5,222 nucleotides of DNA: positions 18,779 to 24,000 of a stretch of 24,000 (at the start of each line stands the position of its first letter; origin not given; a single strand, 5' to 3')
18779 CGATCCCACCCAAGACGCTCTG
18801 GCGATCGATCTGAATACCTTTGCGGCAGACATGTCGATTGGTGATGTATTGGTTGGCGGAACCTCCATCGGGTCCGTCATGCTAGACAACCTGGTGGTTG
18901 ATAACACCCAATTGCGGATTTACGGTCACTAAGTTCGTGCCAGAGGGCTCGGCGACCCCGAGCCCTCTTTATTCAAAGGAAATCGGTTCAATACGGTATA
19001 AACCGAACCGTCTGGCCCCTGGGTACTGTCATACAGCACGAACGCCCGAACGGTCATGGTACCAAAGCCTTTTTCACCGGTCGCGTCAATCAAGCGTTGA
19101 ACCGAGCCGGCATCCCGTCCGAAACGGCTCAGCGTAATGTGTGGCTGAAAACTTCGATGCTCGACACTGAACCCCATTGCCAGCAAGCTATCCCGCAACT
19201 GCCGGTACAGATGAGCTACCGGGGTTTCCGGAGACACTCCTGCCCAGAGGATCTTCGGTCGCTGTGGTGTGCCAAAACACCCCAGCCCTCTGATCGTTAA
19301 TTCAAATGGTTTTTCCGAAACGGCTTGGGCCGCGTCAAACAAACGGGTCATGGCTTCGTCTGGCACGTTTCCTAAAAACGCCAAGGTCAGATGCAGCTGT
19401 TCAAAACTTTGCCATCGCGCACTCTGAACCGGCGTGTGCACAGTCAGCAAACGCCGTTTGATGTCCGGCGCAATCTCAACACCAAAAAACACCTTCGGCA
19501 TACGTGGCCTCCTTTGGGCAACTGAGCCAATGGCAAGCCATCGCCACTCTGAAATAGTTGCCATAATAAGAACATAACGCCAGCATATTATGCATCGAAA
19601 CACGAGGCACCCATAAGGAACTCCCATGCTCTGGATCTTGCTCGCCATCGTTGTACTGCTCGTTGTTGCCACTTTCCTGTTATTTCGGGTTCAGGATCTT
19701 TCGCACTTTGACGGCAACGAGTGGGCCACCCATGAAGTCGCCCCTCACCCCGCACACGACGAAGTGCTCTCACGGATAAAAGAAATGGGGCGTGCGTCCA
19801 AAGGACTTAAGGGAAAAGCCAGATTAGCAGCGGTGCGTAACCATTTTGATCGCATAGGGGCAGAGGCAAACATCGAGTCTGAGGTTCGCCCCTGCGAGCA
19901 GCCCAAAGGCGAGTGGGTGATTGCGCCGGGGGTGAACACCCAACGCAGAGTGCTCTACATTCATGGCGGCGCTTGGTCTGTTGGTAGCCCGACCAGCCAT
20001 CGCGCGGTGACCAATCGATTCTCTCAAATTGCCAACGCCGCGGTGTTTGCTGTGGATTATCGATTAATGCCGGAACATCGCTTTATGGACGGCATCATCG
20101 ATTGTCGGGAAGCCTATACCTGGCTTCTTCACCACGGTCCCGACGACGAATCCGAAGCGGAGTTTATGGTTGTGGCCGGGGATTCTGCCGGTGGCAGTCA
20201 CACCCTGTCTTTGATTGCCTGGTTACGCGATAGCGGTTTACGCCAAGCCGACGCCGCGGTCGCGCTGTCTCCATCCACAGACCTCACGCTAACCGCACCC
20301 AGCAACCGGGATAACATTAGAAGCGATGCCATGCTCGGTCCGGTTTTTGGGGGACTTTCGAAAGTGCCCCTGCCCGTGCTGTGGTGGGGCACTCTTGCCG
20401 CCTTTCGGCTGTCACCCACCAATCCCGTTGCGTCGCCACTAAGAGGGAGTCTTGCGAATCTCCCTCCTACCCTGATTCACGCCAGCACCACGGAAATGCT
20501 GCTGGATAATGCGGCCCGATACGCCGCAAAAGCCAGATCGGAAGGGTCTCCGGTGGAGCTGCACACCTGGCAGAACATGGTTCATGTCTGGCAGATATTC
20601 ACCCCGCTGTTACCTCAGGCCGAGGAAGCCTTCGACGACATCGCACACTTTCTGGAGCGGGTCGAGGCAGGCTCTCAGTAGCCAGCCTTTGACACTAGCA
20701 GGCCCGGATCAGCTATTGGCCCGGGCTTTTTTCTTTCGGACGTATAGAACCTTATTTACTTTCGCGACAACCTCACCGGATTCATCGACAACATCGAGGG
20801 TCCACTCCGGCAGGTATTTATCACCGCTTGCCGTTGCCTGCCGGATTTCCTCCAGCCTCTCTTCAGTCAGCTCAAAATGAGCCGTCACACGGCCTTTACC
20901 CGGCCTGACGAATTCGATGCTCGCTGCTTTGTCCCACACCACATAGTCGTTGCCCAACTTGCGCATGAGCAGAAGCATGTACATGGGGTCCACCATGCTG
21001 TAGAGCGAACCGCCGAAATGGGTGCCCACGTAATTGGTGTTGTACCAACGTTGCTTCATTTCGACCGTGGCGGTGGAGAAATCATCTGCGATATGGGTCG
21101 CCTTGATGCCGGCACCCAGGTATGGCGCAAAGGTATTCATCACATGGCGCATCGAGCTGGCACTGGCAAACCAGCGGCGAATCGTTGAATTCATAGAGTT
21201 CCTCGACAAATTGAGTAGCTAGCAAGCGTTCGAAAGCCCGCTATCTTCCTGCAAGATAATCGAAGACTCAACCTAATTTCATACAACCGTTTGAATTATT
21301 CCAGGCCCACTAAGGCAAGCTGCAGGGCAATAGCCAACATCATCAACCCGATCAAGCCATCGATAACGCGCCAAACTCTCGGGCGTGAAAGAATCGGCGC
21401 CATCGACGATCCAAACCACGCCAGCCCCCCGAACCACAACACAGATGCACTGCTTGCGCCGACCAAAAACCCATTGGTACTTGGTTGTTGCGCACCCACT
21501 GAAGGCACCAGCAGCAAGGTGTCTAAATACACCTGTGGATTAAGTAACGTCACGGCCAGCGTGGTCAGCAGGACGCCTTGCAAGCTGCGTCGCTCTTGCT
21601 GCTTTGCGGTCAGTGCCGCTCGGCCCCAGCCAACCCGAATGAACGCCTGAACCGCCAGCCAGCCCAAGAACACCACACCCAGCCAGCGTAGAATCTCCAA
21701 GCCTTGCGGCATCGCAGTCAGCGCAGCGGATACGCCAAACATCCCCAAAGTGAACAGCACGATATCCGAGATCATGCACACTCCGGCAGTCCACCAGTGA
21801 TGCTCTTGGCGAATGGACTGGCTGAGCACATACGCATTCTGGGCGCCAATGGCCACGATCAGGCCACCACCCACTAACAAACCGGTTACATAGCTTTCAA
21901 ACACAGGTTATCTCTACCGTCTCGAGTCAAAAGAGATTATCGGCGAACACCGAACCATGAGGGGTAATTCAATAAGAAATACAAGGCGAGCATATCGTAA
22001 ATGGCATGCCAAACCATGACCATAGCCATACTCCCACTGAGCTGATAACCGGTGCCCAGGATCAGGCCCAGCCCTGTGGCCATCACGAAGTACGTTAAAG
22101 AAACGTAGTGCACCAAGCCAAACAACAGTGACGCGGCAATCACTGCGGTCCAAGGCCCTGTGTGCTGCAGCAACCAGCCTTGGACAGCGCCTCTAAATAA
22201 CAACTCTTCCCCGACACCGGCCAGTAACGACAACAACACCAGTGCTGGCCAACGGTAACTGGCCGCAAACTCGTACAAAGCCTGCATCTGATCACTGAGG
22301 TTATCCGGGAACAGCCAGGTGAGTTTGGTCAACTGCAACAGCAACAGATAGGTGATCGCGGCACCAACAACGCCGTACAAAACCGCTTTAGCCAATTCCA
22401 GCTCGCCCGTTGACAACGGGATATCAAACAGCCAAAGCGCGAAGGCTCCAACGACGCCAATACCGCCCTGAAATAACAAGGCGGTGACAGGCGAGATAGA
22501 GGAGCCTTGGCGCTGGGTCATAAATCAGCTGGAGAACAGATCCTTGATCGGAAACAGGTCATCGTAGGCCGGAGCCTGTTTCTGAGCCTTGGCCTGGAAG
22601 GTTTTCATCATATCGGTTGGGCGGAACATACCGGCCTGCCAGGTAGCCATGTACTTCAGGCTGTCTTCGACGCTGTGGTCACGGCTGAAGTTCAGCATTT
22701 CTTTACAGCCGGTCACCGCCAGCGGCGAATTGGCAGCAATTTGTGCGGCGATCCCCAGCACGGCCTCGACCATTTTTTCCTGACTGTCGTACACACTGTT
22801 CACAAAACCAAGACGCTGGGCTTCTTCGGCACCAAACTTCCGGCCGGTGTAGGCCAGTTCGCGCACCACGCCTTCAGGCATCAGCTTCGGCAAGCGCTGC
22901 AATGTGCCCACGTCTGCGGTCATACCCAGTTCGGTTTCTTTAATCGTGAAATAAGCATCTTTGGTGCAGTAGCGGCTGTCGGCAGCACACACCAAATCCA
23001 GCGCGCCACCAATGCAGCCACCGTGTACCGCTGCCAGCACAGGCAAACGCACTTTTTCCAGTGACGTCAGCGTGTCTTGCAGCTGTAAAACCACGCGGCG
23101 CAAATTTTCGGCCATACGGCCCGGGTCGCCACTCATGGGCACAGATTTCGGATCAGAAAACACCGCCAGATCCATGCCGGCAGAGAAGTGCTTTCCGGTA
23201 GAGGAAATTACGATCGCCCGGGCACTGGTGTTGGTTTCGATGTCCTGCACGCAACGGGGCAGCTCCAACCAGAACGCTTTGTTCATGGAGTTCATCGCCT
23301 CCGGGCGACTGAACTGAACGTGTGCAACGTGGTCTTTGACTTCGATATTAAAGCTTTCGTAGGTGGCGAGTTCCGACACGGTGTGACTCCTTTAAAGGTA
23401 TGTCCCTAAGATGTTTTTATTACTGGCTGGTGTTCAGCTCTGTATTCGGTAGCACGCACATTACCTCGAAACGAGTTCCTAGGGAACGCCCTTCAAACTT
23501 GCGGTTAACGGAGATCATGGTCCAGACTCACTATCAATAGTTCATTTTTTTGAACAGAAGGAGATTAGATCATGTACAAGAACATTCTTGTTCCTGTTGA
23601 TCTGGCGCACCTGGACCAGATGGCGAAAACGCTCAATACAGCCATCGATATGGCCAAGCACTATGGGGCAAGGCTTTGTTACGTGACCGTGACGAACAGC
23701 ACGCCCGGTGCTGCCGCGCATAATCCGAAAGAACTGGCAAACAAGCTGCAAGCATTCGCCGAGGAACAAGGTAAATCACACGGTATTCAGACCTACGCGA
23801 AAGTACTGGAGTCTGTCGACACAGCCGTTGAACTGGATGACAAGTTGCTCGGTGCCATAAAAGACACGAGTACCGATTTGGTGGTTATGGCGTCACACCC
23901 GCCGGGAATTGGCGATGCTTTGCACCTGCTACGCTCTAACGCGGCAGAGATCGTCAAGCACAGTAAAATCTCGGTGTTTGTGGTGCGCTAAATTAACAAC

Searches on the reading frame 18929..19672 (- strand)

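Call 99: search_protein_families(library=pfam, proteins=[window:18929-19672:-], max_evalue=0.0001)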
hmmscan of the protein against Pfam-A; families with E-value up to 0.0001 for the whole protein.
window:18929-19672:- (247 aa): 3 families
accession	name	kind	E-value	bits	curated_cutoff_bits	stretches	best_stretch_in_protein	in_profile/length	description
PF02834.22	LigT_PEase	-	6e-26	90.9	23.3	2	65-143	1-87/87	LigT like Phosphoesterase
PF13563.12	2_5_RNA_ligase2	-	3.1e-15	57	27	1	91-217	24-149/152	2'-5' RNA ligase superfamily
PF10469.15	AKAP7_NLS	-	4.5e-09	36.9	24.4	1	71-233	21-208/208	AKAP7 2'5' RNA ligase-like domain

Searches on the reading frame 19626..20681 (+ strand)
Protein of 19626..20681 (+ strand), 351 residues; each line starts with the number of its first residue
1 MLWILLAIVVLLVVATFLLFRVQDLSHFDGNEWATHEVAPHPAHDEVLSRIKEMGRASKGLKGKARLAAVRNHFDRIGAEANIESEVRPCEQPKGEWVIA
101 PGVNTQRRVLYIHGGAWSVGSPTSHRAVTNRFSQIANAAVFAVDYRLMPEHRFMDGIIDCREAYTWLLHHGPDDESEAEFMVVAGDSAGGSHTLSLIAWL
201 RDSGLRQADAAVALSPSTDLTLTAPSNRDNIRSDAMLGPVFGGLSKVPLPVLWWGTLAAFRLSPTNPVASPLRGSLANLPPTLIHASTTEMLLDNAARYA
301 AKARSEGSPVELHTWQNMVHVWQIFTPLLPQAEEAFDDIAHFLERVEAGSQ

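Call 100: search_protein_families(library=pfam, proteins=[window:19626-20681:+], max_evalue=0.0001)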
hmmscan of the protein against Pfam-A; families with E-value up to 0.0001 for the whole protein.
window:19626-20681:+ (351 aa): 2 families
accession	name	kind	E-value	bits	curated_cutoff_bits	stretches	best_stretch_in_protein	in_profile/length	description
PF07859.19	Abhydrolase_3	-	2.7e-45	155.2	25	1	109-323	1-209/210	alpha/beta hydrolase fold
PF20434.5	BD-FAE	-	8.3e-14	52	26.8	1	107-202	14-111/215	BD-FAE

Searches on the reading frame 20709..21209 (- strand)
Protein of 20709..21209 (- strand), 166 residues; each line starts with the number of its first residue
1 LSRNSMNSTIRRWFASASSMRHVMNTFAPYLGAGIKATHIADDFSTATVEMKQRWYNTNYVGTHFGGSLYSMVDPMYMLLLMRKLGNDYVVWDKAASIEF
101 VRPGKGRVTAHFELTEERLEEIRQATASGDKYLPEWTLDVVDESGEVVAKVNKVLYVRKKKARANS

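Call 100: search_protein_families(library=pfam, proteins=[window:20709-21209:-], max_evalue=0.0001)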
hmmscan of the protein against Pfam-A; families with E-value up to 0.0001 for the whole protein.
window:20709-21209:- (166 aa): 1 family
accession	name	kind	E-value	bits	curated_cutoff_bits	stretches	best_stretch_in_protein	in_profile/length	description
PF14539.12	DUF4442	-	5.6e-22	78.8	25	1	21-157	6-132/132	Domain of unknown function (DUF4442)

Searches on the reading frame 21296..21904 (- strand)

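Call 100: search_protein_families(library=pfam, proteins=[window:21296-21904:-], max_evalue=0.0001)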
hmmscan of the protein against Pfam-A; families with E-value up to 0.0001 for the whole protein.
window:21296-21904:- (202 aa): 1 family
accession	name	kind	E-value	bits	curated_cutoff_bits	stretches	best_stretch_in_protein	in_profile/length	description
PF01810.24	LysE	-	1.6e-35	122.8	25.6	1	15-198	3-191/193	LysE type translocator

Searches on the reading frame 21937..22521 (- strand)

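Call 100: search_protein_families(library=pfam, proteins=[window:21937-22521:-], max_evalue=0.0001)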
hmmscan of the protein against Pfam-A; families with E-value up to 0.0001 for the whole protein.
window:21937-22521:- (194 aa): 1 family
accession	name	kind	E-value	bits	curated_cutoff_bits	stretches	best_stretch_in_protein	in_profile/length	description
PF02517.21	Rce1-like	-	5.7e-19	68.6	22.4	1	91-177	5-92/93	Type II CAAX prenyl endopeptidase Rce1-like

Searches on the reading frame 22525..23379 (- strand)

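Call 100: search_protein_families(library=pfam, proteins=[window:22525-23379:-], max_evalue=0.0001)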
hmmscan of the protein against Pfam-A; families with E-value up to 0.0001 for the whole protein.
window:22525-23379:- (284 aa): 2 families
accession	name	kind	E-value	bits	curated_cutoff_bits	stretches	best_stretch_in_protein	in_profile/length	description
PF00378.25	ECH_1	-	4.3e-41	141.3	27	1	15-272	3-248/251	Enoyl-CoA hydratase/isomerase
PF16113.10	ECH_2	-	4.3e-23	82.8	27.2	1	19-201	2-176/335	Enoyl-CoA hydratase/isomerase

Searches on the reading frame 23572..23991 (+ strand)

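Call 100: search_protein_families(library=pfam, proteins=[window:23572-23991:+], max_evalue=0.0001)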
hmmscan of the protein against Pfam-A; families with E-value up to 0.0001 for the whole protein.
window:23572-23991:+ (139 aa): 1 family
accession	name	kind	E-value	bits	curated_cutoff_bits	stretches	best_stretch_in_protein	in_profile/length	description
PF00582.32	Usp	-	3.1e-16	60.6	24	1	1-139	1-141/141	Universal stress protein family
